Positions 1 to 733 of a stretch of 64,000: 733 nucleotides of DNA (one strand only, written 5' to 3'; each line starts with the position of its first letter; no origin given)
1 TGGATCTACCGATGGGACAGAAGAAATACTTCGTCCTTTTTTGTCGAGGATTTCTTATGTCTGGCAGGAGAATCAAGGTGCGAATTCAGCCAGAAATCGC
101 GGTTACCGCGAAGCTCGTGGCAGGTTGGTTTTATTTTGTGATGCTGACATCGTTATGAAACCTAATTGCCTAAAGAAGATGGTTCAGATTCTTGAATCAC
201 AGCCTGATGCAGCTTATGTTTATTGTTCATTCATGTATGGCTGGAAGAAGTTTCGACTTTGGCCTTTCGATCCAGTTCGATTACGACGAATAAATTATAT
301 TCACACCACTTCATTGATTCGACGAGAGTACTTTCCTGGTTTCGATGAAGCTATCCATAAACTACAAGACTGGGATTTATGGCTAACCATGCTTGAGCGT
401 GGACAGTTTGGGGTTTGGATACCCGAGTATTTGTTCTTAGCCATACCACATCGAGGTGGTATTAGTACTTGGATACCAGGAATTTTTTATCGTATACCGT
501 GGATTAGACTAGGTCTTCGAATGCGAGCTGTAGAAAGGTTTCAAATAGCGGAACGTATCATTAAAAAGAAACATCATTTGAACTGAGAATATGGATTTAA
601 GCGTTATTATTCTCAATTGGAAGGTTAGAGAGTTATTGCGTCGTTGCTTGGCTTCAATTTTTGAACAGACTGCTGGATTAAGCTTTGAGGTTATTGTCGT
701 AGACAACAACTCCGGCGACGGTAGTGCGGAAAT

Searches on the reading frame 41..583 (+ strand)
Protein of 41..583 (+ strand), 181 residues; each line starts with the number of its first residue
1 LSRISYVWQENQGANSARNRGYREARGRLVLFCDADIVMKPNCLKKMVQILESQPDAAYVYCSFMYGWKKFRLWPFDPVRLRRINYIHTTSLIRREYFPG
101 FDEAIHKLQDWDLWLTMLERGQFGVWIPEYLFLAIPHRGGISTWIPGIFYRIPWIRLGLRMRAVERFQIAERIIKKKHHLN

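Call 3: search_protein_families(library=pfam, proteins=[window:41-583:+], max_evalue=1)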
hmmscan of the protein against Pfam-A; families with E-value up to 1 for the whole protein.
window:41-583:+ (181 aa): 6 families
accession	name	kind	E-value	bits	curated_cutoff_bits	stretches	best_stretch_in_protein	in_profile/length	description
PF00535.33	Glycos_transf_2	-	2.3e-14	54.1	23.3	1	3-83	54-132/168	Glycosyl transferase family 2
PF10111.15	Glyco_tranf_2_2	-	4.2e-08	33.4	27.3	1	12-62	67-122/276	Glycosyltransferase like family 2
PF13506.12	Glyco_transf_21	-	7.8e-06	25.9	21.7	1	19-67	23-69/174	Glycosyl transferase family 21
PF13641.12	Glyco_tranf_2_3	-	1e-05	26.1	27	1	3-59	59-118/230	Glycosyltransferase like family 2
PF13896.12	Glyco_transf_49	-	0.027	14.2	27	1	14-54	118-158/329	Glycosyl-transferase for dystroglycan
PF13632.12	Glyco_trans_2_3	-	0.07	13.4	27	1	30-63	2-34/198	Glycosyl transferase family group 2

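Call 4: search_protein_families(library=ncbifam, proteins=[window:41-583:+], max_evalue=1)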
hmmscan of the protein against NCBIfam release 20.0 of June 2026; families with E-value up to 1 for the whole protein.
window:41-583:+ (181 aa): 19 families
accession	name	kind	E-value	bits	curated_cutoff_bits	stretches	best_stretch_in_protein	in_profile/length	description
NF041875.1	EPS_EpsD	equivalog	2.3e-10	40.4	370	1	4-55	57-108/325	exopolysaccharide biosynthesis glycosyltransferase EpsD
TIGR03965.1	mycofact_glyco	equivalog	1.2e-09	37.5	280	1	10-51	138-179/467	mycofactocin biosynthesis glycosyltransferase MftF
NF007482.0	PRK10073.1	equivalog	3e-08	33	423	1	3-58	62-118/334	glycosyltransferase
NF047683.1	TeichurnBiosyTuaG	equivalog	9.1e-08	32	400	1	7-64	67-123/252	teichuronic acid biosynthesis protein TuaG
NF038302.1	EPS_HpsE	equivalog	7.9e-06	25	300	1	3-58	63-118/307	hormogonium polysaccharide biosynthesis glycosyltransferase HpsE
NF041394.1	GtaseAglG_Halo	equivalog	5.9e-05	22.5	440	1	9-68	65-123/304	glucosyl-dolichyl phosphate glucuronosyltransferase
TIGR03937.1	PgaC_IcaA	equivalog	0.00013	21.1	422.3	1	3-60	101-159/407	poly-beta-1,6-N-acetyl-D-glucosamine synthase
NF053739.1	GlytfEpsEBac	equivalog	0.00043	19.4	450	1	10-132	66-200/265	glycosyltransferase EpsE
TIGR04440.1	glyco_TIGR04440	domain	0.00075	19.3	70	1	22-66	77-121/215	TIGR00180 family glycosyltransferase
NF038299.1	EPS_HpsN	equivalog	0.00077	18.5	425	1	8-60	63-115/317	hormogonium polysaccharide biosynthesis glycosyltransferase HpsN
NF003955.0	PRK05454.1-1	equivalog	0.003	15.4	1037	1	30-60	352-382/855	glucans biosynthesis glucosyltransferase MdoH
TIGR03111.1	glyc2_xrt_Gpos1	hypoth_equivalog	0.0056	15.5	363.95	1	9-58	114-163/439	TIGR03111 family XrtG-associated glycosyltransferase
NF050819.1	PolSacchBiosHfsG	equivalog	0.0062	15.7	500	1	10-57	75-124/302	polysaccharide biosynthesis protein HfsG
NF003960.0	PRK05454.2-3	equivalog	0.026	12.9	829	1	29-60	257-288/659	glucans biosynthesis glucosyltransferase MdoH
TIGR04283.1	glyco_like_mftF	equivalog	0.035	13.7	182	1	12-60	58-106/221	TIGR04283 family arsenosugar biosynthesis glycosyltransferase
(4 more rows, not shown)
